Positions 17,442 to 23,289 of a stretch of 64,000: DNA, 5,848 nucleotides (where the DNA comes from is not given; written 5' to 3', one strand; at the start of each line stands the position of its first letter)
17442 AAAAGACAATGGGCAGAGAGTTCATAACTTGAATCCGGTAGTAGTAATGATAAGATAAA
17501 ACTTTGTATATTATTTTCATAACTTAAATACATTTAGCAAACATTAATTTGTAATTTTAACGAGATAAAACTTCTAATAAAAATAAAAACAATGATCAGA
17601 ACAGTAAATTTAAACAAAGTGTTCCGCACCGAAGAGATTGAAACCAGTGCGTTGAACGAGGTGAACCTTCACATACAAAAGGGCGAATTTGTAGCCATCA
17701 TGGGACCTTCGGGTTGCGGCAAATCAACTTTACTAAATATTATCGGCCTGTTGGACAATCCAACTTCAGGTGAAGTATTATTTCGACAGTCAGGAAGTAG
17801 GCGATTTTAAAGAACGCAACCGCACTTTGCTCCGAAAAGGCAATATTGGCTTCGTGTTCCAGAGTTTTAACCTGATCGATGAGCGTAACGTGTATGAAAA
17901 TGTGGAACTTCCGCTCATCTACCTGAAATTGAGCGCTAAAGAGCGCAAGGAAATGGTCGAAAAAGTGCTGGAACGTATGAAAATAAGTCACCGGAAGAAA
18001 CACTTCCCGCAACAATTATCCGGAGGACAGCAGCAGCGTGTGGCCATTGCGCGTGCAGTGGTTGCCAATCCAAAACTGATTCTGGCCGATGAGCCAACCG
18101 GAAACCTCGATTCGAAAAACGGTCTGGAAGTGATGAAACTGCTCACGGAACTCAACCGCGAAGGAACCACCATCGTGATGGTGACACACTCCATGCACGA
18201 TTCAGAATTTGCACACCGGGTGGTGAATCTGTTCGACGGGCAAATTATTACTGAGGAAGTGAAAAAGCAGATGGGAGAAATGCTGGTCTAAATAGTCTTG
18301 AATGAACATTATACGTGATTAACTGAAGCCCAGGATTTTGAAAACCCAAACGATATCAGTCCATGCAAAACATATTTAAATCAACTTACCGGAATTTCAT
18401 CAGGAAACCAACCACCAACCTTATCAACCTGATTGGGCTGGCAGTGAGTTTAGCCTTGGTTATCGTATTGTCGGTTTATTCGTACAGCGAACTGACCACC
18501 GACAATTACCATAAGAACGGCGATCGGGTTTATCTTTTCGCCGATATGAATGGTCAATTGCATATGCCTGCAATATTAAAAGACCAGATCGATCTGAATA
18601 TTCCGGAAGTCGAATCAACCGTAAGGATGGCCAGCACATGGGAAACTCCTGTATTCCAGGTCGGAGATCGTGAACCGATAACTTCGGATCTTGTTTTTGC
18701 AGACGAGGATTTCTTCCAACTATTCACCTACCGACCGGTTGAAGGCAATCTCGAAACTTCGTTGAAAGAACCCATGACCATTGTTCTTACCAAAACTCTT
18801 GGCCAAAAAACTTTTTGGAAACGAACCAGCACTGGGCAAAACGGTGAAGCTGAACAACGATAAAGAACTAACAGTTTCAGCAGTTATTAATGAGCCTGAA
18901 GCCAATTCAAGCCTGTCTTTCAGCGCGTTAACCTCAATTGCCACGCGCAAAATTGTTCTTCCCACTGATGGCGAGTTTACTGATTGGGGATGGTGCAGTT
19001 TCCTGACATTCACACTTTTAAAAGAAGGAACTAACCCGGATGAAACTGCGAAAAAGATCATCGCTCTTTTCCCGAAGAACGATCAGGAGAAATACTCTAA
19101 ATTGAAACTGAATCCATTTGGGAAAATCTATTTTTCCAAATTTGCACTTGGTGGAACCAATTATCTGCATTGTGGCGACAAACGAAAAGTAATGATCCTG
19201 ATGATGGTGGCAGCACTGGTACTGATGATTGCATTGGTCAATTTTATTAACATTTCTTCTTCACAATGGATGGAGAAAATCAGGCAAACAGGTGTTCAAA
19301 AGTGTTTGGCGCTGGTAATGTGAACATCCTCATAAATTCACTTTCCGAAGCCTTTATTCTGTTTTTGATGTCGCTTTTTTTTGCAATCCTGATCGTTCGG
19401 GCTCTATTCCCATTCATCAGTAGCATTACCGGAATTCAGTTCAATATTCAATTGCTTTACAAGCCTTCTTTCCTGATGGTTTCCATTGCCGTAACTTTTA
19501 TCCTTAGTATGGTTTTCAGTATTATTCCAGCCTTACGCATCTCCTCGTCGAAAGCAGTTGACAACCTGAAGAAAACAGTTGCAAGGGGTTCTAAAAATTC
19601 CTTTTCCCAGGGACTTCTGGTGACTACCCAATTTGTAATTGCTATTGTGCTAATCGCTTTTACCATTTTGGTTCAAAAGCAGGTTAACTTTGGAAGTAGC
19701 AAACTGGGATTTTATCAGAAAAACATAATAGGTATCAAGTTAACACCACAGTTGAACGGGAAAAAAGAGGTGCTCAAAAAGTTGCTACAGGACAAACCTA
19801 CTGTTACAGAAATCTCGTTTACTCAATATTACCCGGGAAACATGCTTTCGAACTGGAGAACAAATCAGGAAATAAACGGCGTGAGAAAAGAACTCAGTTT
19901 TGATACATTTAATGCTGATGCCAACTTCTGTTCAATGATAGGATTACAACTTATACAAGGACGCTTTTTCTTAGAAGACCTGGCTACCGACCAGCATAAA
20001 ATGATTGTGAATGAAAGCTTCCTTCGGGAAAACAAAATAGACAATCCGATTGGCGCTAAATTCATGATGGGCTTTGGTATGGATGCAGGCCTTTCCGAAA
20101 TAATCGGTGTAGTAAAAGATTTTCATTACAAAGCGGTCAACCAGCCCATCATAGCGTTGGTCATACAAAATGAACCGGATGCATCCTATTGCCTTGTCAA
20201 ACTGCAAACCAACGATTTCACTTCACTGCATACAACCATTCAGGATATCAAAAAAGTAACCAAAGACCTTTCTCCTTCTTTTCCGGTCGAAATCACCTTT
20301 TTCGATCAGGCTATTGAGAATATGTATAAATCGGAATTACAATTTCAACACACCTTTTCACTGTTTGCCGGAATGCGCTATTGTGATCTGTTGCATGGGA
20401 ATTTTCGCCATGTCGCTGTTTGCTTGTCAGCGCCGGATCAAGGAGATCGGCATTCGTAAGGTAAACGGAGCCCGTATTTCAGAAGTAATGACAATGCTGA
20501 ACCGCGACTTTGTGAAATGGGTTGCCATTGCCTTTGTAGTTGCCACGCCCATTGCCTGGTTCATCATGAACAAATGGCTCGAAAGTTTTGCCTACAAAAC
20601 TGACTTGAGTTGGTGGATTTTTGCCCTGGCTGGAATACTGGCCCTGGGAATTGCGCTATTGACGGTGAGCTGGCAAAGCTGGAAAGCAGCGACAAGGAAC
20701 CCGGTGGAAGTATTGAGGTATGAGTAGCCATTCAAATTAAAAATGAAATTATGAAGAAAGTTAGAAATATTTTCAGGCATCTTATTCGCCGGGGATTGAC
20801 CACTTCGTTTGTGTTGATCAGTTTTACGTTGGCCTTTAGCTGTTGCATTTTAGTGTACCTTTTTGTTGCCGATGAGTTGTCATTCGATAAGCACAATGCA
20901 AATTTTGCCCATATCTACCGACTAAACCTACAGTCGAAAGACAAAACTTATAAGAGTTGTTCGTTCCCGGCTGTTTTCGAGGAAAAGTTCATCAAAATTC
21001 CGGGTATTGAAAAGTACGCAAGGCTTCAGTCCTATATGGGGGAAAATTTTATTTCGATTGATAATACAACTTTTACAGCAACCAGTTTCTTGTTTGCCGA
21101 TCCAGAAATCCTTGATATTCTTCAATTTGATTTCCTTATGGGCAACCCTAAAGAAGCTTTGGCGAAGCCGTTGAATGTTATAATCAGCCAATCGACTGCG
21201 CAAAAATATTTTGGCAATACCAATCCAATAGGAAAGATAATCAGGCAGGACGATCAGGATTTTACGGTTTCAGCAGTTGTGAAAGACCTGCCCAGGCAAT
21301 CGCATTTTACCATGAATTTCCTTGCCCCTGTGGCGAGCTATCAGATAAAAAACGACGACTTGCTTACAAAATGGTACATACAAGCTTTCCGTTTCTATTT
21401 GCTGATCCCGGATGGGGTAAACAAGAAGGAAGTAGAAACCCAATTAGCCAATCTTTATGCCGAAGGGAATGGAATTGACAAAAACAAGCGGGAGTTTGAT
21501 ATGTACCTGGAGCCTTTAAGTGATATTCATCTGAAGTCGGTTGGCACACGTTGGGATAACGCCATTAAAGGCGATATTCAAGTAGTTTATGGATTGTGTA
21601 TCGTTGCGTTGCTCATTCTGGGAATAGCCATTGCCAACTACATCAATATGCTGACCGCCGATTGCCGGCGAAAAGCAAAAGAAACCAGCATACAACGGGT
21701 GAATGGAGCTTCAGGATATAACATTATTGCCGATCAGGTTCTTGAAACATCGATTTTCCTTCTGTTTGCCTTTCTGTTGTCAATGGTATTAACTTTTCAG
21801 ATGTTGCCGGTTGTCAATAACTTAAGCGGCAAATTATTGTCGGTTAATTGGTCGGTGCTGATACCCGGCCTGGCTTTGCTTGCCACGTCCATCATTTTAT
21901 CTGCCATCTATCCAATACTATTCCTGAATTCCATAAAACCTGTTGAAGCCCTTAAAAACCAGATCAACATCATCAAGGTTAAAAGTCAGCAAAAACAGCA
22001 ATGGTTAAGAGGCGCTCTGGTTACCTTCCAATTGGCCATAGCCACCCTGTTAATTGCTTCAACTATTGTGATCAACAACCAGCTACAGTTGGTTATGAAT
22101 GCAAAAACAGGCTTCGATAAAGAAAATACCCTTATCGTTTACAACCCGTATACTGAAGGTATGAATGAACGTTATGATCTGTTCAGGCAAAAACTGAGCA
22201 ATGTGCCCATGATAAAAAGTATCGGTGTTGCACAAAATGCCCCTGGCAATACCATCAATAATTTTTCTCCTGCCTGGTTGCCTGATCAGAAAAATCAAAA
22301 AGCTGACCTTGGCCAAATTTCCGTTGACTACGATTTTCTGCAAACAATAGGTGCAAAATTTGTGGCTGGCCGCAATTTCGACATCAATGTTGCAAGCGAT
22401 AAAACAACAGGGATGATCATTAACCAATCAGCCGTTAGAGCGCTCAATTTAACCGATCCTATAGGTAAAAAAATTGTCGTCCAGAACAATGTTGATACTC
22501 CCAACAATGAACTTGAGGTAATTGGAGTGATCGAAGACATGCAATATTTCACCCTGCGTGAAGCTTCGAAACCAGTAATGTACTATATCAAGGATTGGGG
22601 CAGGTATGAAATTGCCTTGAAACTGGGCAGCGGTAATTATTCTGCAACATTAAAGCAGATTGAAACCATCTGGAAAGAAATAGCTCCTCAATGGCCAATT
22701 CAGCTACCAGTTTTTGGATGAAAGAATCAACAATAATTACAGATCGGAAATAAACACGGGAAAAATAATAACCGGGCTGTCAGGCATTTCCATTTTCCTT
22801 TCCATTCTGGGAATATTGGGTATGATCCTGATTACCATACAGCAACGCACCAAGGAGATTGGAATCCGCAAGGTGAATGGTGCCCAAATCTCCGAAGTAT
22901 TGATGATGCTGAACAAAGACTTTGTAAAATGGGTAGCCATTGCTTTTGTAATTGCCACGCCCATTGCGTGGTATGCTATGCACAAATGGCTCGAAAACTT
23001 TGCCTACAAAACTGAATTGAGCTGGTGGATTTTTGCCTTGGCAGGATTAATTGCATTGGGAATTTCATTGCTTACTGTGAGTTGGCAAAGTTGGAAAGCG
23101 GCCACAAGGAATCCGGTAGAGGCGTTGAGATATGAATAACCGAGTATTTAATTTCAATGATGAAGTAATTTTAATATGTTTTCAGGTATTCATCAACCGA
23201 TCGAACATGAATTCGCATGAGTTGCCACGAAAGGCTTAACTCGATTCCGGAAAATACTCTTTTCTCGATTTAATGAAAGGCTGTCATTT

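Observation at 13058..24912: Dense cluster of reading-frame disruptions confined to the sigma-54/exporter region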

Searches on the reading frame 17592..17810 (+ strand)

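Call 5: search_protein_families(library=pfam, proteins=[window:17592-17810:+], max_evalue=0.01)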
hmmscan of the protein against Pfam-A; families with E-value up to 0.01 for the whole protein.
window:17592-17810:+ (72 aa): 12 families
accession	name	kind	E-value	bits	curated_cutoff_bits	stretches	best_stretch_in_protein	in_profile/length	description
PF00005.33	ABC_tran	-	1.1e-13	52.4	25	1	21-66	1-46/137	ABC transporter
PF03193.22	RsgA_GTPase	-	1.1e-05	25.8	30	1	9-51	85-126/174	RsgA GTPase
PF13555.12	AAA_29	-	0.0001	22.4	27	1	24-54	15-46/61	P-loop containing region of AAA domain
PF03215.21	Rad17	-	0.00029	21.3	23.8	1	14-51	29-65/186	Rad17 P-loop domain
PF20703.3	nSTAND1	-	0.00032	20.9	27.1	1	21-49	23-51/379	Novel STAND NTPase 1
PF20720.3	nSTAND3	-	0.00062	19.9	27.2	1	17-51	3-37/155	Novel STAND NTPase 3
PF13481.12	AAA_25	-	0.0007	19.7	27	1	25-48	27-50/195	AAA domain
PF13304.12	AAA_21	-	0.0016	19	27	1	33-66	1-37/304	AAA domain, putative AbiEii toxin, Type IV TA system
PF01637.24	ATPase_2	-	0.0021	18.4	33.2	1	20-51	7-40/225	ATPase domain predominantly from Archaea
PF13476.12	AAA_23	-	0.0023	19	27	1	30-52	18-40/201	AAA domain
PF13191.12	AAA_16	-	0.003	18.5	32.6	1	12-49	5-42/167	AAA ATPase domain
PF13401.12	AAA_22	-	0.0048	17.7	27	1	31-53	5-27/130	AAA domain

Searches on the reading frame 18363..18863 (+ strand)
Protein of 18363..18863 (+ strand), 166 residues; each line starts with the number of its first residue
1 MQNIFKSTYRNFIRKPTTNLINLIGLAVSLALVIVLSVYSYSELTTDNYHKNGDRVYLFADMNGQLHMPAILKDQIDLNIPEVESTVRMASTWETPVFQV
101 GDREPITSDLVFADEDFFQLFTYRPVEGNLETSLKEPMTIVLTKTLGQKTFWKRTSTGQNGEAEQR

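Call 6: search_protein_families(library=pfam, proteins=[window:18363-18863:+], max_evalue=0.01)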
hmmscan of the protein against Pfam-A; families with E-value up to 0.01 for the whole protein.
window:18363-18863:+ (166 aa): 1 family
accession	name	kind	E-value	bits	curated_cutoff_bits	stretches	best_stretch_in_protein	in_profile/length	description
PF12704.14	MacB_PCD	-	1.6e-09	38.8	27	1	20-159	2-139/207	MacB-like periplasmic core domain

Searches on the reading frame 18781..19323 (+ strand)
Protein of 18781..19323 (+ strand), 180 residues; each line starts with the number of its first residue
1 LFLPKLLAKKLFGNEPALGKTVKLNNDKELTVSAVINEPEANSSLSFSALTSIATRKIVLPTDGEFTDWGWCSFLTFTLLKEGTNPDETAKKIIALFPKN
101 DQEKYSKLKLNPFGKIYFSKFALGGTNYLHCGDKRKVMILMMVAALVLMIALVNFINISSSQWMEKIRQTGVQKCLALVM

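Call 6: search_protein_families(library=pfam, proteins=[window:18781-19323:+], max_evalue=0.01)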
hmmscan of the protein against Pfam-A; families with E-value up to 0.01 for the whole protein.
window:18781-19323:+ (180 aa): 1 family
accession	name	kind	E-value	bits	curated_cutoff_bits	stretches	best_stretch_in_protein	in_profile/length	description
PF12704.14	MacB_PCD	-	4.2e-07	30.9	27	1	6-95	128-206/207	MacB-like periplasmic core domain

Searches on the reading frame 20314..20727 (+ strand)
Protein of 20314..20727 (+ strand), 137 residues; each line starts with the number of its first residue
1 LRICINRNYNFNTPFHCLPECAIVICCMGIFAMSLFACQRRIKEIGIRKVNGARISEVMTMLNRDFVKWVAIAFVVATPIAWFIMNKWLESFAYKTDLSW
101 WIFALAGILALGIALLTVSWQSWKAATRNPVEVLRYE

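Call 6: search_protein_families(library=pfam, proteins=[window:20314-20727:+], max_evalue=0.01)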
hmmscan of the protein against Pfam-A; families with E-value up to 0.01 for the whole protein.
window:20314-20727:+ (137 aa): 1 family
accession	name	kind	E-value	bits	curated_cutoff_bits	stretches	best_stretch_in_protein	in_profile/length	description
PF02687.27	FtsX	-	3.2e-14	53.4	25.5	1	21-130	6-120/120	FtsX-like permease C-terminal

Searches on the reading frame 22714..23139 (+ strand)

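Call 6: search_protein_families(library=pfam, proteins=[window:22714-23139:+], max_evalue=0.01)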
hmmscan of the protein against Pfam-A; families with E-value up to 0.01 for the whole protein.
window:22714-23139:+ (141 aa): 2 families
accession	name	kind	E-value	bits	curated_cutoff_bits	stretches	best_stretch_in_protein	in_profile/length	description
PF02687.27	FtsX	-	1.8e-14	54.2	25.5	1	22-134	3-120/120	FtsX-like permease C-terminal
PF10125.14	NADHdeh_related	-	0.003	17.4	27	1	10-84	9-83/218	NADH dehydrogenase I, subunit N related protein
